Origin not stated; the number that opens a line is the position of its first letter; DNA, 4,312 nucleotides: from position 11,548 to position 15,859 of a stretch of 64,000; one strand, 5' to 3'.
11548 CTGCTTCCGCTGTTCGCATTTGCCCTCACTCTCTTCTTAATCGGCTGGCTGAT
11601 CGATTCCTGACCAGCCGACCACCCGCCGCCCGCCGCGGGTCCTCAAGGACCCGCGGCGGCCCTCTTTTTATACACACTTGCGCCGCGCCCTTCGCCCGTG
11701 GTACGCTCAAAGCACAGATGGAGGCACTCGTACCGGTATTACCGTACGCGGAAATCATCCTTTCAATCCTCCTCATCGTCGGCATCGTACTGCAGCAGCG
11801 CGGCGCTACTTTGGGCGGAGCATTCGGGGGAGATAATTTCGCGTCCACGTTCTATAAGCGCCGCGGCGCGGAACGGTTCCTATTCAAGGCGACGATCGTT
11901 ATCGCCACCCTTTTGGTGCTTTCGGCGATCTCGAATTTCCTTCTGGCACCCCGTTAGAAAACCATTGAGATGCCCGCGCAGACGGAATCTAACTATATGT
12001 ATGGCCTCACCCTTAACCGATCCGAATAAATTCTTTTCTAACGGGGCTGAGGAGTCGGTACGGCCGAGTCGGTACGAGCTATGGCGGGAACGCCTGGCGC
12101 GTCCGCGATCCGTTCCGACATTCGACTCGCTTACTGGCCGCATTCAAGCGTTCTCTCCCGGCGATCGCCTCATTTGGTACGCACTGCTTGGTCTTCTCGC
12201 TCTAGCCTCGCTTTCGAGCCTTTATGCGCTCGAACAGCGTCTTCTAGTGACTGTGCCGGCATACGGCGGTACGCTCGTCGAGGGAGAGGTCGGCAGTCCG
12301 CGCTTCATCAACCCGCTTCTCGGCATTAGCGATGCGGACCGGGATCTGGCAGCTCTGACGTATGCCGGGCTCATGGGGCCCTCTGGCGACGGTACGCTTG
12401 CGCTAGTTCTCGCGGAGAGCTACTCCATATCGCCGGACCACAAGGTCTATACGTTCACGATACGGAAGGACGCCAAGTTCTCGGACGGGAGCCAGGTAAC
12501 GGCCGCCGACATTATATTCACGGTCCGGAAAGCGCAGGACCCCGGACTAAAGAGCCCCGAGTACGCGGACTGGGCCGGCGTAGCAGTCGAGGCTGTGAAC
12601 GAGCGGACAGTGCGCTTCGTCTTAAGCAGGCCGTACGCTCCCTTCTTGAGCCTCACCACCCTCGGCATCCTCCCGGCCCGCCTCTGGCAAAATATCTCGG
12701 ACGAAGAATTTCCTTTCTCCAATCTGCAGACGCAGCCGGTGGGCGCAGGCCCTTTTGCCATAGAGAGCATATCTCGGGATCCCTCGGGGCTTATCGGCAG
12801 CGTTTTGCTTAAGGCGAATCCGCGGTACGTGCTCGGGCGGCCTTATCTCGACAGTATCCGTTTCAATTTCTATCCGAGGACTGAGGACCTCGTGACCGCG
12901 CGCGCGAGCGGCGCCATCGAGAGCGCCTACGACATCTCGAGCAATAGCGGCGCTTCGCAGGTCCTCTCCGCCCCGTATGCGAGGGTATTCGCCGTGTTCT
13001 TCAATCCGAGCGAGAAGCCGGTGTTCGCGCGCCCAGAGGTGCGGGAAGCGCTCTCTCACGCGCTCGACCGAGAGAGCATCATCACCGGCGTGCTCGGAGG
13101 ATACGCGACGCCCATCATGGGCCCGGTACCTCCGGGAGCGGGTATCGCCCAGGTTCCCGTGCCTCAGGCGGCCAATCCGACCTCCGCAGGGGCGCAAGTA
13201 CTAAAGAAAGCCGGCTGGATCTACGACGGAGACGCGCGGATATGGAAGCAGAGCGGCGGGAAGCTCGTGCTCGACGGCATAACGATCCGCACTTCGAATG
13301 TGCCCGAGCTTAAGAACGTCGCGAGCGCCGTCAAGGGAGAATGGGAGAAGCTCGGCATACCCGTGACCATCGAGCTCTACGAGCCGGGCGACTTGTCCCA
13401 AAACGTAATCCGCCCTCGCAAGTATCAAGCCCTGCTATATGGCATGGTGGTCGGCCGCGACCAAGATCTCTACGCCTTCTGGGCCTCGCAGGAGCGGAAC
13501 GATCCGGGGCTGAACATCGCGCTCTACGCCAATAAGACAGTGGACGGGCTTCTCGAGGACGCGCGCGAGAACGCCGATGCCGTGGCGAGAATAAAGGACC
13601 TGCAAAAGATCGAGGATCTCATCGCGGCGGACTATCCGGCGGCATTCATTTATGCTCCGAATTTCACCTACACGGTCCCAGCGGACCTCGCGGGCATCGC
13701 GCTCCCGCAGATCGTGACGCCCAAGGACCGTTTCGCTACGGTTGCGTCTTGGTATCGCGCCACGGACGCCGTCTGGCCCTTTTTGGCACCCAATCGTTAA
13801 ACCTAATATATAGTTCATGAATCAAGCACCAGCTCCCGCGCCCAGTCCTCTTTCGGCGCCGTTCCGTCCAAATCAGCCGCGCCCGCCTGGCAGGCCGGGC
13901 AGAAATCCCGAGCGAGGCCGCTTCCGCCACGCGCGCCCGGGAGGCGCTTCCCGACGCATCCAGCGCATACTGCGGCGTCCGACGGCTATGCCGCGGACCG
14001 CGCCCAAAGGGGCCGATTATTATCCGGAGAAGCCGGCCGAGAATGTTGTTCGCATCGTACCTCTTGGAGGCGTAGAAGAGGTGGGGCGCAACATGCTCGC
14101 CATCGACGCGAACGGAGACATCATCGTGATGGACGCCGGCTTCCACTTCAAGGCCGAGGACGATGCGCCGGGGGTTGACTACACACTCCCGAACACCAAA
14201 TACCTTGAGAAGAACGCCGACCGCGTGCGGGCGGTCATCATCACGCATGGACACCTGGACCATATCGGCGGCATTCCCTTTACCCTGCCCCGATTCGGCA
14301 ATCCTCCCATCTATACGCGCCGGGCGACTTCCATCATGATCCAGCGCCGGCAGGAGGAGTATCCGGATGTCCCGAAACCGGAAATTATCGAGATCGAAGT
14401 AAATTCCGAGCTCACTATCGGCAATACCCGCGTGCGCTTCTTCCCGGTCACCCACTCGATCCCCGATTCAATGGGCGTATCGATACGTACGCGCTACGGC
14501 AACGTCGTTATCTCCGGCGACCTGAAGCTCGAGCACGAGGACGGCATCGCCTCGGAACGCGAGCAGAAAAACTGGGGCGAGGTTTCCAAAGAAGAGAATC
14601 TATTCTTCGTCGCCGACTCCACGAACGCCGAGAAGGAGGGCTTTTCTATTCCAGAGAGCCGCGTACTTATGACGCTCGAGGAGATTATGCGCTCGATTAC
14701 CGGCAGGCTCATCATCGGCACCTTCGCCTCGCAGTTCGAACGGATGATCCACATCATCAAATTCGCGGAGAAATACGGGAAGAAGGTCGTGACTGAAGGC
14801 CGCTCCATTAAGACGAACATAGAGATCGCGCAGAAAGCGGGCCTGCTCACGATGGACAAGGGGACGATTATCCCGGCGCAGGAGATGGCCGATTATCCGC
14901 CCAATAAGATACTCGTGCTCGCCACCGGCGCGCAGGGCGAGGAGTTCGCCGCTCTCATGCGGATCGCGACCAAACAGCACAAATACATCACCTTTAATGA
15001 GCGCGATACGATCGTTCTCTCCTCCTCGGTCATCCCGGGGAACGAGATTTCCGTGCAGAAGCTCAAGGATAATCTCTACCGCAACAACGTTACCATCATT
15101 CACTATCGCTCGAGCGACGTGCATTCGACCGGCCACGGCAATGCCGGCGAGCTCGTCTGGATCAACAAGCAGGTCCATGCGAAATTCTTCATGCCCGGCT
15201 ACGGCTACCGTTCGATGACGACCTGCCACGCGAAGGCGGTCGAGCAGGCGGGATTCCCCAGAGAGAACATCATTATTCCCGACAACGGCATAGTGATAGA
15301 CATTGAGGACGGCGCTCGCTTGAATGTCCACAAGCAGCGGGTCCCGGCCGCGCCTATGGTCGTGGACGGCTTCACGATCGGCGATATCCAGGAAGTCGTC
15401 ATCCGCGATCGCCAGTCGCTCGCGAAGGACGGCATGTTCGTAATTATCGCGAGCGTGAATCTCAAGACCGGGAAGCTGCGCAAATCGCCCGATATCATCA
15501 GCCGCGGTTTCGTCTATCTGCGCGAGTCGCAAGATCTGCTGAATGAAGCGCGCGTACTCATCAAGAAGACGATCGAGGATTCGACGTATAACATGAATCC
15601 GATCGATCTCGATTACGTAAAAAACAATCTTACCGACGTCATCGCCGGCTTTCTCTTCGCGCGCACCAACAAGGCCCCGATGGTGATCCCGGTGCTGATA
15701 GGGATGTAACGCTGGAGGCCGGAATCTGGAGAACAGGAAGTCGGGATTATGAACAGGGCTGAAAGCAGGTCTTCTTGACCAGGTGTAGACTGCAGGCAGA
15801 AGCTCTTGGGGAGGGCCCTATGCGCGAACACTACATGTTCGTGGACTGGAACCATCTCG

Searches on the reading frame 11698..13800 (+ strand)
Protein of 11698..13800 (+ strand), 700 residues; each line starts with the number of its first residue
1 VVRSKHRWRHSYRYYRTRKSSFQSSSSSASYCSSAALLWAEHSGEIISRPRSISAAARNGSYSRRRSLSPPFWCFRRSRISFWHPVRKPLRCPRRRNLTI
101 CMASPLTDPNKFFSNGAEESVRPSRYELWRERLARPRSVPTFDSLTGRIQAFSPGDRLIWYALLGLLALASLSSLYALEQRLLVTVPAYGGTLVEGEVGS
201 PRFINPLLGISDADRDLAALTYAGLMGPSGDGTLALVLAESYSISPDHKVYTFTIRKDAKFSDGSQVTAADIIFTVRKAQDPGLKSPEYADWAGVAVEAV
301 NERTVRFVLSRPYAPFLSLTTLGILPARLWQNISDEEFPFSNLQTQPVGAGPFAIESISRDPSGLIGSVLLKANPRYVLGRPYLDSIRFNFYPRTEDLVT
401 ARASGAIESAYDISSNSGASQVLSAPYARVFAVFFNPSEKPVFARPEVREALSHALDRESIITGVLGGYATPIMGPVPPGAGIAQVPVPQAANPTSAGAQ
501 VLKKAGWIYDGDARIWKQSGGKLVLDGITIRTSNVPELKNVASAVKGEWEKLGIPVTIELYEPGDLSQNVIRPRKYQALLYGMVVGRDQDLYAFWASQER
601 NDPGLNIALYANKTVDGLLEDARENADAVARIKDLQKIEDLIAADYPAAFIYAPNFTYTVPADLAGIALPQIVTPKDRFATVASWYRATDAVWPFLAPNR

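Call 18: search_protein_families(library=pfam, proteins=[window:11698-13800:+], max_evalue=0.001)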
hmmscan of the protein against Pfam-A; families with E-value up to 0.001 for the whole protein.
window:11698-13800:+ (700 aa): 1 family
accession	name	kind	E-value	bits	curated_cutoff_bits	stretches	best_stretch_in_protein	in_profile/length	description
PF00496.27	SBP_bac_5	-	5.4e-64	217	32.4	1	237-595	5-358/368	Bacterial extracellular solute-binding proteins, family 5 Middle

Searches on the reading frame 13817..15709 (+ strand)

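Call 18: search_protein_families(library=pfam, proteins=[window:13817-15709:+], max_evalue=0.001)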
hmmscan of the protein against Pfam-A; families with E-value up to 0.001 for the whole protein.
window:13817-15709:+ (630 aa): 4 families
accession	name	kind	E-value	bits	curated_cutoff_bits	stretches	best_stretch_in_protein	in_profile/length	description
PF22505.1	RNase_J_b_CASP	-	6.5e-41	139.5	27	1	296-420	2-126/126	Ribonuclease J, beta-CASP domain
PF17770.6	RNase_J_C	-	1.3e-22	81.1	23.8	1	528-628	1-100/102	Ribonuclease J C-terminal domain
PF00753.33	Lactamase_B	-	2.8e-18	67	22.7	1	90-247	5-161/196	Metallo-beta-lactamase superfamily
PF12706.13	Lactamase_B_2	-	6.5e-13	49.2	27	1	105-239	5-146/200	Beta-lactamase superfamily domain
